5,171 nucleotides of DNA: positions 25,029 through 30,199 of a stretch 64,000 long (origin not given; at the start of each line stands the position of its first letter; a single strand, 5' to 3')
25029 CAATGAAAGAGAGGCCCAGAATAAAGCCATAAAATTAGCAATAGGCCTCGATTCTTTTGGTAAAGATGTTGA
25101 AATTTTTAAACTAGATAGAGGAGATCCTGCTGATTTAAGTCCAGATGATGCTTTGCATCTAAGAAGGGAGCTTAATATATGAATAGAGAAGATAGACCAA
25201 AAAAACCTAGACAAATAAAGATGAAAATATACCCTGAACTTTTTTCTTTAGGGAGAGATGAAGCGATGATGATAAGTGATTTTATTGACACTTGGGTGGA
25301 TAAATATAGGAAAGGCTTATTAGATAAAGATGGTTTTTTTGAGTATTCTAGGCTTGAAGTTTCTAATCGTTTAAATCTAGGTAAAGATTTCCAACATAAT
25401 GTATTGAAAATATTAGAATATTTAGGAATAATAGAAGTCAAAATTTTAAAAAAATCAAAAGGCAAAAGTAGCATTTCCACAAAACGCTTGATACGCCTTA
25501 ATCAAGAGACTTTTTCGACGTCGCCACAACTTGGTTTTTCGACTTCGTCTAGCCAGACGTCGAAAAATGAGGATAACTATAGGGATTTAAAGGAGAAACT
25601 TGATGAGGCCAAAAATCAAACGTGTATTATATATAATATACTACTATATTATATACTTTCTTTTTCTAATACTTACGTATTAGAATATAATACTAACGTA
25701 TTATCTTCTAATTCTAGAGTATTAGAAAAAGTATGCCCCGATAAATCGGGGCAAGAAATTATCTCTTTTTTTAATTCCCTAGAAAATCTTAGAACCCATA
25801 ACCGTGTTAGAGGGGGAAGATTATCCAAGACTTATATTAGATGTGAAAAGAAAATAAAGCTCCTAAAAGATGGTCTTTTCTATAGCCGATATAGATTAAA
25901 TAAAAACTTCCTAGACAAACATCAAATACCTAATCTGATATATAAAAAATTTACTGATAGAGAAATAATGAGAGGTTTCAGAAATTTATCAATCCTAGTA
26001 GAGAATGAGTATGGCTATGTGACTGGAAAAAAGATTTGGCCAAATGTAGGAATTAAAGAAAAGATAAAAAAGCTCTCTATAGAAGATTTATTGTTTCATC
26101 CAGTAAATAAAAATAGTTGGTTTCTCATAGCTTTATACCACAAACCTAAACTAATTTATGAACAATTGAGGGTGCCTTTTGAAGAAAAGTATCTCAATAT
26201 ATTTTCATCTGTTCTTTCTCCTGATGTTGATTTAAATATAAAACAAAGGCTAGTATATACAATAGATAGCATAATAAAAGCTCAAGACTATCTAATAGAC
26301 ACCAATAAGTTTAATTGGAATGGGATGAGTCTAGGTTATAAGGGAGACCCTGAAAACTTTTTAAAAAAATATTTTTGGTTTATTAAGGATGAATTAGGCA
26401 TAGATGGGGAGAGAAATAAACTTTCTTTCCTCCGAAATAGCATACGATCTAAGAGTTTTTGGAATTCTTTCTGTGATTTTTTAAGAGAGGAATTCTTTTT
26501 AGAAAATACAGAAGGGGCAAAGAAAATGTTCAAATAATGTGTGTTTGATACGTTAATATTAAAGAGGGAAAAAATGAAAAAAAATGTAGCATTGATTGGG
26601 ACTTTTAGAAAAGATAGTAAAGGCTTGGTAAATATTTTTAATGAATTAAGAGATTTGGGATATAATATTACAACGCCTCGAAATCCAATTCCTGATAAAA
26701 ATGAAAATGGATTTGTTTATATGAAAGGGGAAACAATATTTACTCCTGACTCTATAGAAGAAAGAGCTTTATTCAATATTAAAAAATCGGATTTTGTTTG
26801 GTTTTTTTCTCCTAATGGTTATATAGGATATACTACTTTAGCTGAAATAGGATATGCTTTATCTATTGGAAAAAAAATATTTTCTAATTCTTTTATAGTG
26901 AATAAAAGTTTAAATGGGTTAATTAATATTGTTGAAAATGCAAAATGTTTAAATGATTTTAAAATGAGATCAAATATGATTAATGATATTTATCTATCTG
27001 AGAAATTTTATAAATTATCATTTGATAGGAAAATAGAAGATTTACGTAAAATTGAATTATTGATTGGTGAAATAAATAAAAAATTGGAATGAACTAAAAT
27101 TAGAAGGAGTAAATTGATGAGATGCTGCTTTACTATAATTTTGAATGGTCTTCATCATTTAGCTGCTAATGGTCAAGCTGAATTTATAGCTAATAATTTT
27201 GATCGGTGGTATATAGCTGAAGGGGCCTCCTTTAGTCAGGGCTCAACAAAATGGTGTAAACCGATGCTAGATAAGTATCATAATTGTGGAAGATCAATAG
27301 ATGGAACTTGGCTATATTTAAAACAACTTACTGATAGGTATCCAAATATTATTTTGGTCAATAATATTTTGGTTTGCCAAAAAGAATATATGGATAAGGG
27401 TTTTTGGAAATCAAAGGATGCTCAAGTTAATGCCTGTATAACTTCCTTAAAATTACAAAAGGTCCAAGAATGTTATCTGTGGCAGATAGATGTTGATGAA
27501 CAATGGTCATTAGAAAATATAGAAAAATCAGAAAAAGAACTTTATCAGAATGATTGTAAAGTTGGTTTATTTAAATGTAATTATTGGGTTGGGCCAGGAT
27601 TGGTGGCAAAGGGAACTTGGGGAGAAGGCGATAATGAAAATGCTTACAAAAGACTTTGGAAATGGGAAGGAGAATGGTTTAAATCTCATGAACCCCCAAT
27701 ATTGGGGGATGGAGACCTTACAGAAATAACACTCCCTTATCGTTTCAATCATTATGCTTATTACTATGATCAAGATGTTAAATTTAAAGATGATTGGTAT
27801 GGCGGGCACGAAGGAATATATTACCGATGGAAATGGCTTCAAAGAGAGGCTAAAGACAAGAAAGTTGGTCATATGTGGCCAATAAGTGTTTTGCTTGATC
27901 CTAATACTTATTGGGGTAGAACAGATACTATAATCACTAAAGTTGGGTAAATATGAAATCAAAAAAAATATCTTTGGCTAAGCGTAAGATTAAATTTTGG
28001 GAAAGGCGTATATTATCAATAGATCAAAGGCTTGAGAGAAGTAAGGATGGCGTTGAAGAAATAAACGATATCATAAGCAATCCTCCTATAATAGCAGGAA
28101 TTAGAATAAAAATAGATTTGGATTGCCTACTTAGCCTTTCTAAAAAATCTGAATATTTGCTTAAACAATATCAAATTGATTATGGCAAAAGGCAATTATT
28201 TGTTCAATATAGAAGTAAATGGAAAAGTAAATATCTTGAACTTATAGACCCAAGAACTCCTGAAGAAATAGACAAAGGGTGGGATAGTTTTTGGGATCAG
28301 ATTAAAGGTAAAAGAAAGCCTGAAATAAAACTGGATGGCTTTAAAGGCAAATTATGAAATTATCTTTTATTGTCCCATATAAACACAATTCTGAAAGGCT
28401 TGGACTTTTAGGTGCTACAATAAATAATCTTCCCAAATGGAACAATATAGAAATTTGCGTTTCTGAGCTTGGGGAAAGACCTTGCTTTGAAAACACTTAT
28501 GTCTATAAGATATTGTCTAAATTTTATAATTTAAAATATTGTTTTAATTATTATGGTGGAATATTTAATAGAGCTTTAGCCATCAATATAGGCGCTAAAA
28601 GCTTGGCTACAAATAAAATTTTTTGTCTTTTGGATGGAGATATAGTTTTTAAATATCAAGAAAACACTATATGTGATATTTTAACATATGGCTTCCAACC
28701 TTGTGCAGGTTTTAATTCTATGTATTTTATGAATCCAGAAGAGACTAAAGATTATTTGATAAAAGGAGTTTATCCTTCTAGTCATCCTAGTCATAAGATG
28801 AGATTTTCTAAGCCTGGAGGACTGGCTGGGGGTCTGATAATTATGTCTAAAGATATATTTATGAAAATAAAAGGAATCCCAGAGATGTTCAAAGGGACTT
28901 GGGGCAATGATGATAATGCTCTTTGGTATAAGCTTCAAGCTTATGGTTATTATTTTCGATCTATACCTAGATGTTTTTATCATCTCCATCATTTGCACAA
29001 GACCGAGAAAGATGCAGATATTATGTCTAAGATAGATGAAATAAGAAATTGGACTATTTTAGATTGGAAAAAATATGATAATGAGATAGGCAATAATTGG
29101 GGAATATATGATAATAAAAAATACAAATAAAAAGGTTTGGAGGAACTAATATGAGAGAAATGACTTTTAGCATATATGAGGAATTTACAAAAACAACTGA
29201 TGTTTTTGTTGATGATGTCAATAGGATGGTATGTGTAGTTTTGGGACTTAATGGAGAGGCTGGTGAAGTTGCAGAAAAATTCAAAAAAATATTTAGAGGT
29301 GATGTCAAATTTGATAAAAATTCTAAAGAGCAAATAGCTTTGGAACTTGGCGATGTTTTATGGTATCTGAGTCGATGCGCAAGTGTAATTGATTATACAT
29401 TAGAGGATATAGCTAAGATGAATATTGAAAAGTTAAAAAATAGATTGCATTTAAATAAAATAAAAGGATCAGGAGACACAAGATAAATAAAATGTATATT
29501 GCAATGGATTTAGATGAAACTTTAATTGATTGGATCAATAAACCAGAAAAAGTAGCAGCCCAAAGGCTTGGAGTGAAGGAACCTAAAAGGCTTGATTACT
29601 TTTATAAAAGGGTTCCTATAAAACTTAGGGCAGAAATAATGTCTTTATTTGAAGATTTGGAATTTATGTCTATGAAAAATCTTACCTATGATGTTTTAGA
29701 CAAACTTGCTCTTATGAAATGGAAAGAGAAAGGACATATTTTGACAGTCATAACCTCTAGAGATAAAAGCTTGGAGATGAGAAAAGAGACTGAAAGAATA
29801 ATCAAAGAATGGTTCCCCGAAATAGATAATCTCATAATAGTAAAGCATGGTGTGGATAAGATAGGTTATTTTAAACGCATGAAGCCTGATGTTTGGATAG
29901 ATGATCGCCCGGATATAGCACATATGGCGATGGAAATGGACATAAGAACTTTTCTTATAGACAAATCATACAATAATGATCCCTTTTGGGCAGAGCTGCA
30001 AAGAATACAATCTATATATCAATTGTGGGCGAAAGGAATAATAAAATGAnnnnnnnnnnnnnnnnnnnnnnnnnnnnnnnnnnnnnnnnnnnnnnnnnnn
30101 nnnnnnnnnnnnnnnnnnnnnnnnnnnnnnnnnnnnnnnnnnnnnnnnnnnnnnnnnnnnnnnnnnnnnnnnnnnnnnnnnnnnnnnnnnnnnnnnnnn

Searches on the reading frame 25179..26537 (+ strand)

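Call 8: search_protein_families(library=pfam, proteins=[window:25179-26537:+], max_evalue=0.1)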
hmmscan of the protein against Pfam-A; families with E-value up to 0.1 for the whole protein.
window:25179-26537:+ (452 aa): 0 families

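Call 31: search_protein_families(library=phrogs, proteins=[window:25179-26537:+], max_evalue=0.001)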
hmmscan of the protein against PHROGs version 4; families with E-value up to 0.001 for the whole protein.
window:25179-26537:+ (452 aa): 1 family
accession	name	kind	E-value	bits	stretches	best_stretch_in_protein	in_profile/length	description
phrog_428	-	DNA, RNA and nucleotide metabolism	9.2e-06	26.1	1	40-200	118-243/455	replication initiation protein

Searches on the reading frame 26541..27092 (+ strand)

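Call 8: search_protein_families(library=pfam, proteins=[window:26541-27092:+], max_evalue=0.1)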
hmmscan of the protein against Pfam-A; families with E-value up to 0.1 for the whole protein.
window:26541-27092:+ (183 aa): 1 family
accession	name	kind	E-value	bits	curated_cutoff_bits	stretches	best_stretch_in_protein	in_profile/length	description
PF05014.21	Nuc_deoxyrib_tr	-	0.083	13.5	28.8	0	68-115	48-95/117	Nucleoside 2-deoxyribosyltransferase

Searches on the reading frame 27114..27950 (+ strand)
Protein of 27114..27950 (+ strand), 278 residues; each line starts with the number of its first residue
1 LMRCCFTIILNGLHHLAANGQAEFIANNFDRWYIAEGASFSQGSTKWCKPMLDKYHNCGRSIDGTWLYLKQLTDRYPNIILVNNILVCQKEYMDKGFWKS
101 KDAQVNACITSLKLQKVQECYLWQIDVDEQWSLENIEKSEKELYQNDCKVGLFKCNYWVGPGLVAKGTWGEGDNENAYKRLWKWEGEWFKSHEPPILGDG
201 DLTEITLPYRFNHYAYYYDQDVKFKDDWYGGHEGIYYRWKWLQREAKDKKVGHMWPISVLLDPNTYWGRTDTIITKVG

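Call 8: search_protein_families(library=pfam, proteins=[window:27114-27950:+], max_evalue=0.1)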
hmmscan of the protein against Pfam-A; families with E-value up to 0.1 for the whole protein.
window:27114-27950:+ (278 aa): 0 families

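Call 49: search_protein_families(library=ncbifam, proteins=[window:27114-27950:+], max_evalue=1)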
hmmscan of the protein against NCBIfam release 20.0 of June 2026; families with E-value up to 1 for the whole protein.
window:27114-27950:+ (278 aa): 1 family
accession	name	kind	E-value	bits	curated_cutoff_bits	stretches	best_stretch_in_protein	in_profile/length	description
NF007638.0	PRK10304.1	equivalog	0.055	13.4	178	1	9-72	100-158/165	non-heme ferritin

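Call 86: search_dna_similar(query=window:27114-27950:+, collection=phages, mode=protein, max_rows=25, max_evalue=0.001)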
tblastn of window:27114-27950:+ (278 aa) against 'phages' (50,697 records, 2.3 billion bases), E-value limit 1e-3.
No match.

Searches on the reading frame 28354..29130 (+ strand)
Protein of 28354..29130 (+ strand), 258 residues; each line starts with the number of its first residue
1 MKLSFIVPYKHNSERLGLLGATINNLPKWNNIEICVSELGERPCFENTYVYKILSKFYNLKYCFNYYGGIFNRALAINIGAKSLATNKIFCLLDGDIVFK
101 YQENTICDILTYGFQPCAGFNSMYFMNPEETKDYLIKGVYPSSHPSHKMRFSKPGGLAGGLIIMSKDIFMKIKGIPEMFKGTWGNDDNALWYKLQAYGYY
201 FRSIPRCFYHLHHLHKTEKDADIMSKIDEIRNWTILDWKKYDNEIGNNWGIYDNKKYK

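Call 8: search_protein_families(library=pfam, proteins=[window:28354-29130:+], max_evalue=0.1)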
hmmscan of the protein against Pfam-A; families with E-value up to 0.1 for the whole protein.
window:28354-29130:+ (258 aa): 1 family
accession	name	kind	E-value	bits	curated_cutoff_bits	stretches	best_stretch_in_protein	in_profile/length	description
PF02709.20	Glyco_transf_7C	-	1.1e-07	31.8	23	1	156-213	18-77/78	N-terminal domain of galactosyltransferase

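Call 49: search_protein_families(library=ncbifam, proteins=[window:28354-29130:+], max_evalue=1)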
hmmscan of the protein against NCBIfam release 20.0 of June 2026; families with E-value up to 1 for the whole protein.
window:28354-29130:+ (258 aa): 0 families

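Call 90: search_solved_structures(query=window:28354-29130:+, max_evalue=1)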
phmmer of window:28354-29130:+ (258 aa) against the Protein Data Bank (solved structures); distinct sequences matched with E-value up to 1: 16.
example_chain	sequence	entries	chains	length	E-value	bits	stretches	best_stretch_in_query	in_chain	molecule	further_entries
2ae7_A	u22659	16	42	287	0.042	16.7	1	148-201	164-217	Beta-1,4-galactosyltransferase 1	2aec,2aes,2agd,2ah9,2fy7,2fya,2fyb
1tvy_A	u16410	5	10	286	0.045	16.6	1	148-201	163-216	Beta-1,4-galactosyltransferase 1 | beta-1,4-galactosyltransferase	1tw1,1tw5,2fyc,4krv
6fwu_A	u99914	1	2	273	0.052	16.3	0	148-199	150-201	Beta-1,4-galactosyltransferase 1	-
6fwt_A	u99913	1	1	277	0.055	16.3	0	148-199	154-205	Beta-1,4-galactosyltransferase 1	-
2fyd_B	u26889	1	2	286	0.057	16.2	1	148-198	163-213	beta-1,4-galactosyltransferase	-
1nf5_B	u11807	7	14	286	0.091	15.6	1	149-198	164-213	beta-1,4-galactosyltransferase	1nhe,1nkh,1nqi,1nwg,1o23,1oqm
1fr8_A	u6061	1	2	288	0.092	15.5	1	148-198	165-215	BETA 1,4 GALACTOSYLTRANSFERASE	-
1fgx_A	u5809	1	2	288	0.092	15.5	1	148-198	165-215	BETA 1,4 GALACTOSYLTRANSFERASE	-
4l41_C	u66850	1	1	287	0.093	15.5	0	148-198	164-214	Beta-1,4-galactosyltransferase 1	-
2z87_A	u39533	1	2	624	0.13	15.1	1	158-211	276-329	Chondroitin synthase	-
2z86_A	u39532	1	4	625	0.13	15.1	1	158-211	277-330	Chondroitin synthase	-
1nmm_B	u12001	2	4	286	0.13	15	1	148-198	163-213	BETA-1,4-GALACTOSYLTRANSFERASE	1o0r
1pzt_A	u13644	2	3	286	0.18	14.6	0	148-194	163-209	Beta-1,4-galactosyltransferase 1 | BETA-1,4-GALACTOSYLTRANSFERASE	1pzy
1yro_B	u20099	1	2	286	0.28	13.9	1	148-198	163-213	BETA-1,4-GALACTOSYLTRANSFERASE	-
8jg7_A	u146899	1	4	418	0.42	13.4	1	188-250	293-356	Serine decarboxylase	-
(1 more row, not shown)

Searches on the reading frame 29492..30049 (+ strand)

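Call 8: search_protein_families(library=pfam, proteins=[window:29492-30049:+], max_evalue=0.1)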
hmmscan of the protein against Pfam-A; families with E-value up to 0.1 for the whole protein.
window:29492-30049:+ (185 aa): 1 family
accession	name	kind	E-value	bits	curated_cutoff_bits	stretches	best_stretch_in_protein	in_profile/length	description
PF06189.17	5-nucleotidase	-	0.036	13.3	28.2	1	84-146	227-286/302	5'-nucleotidase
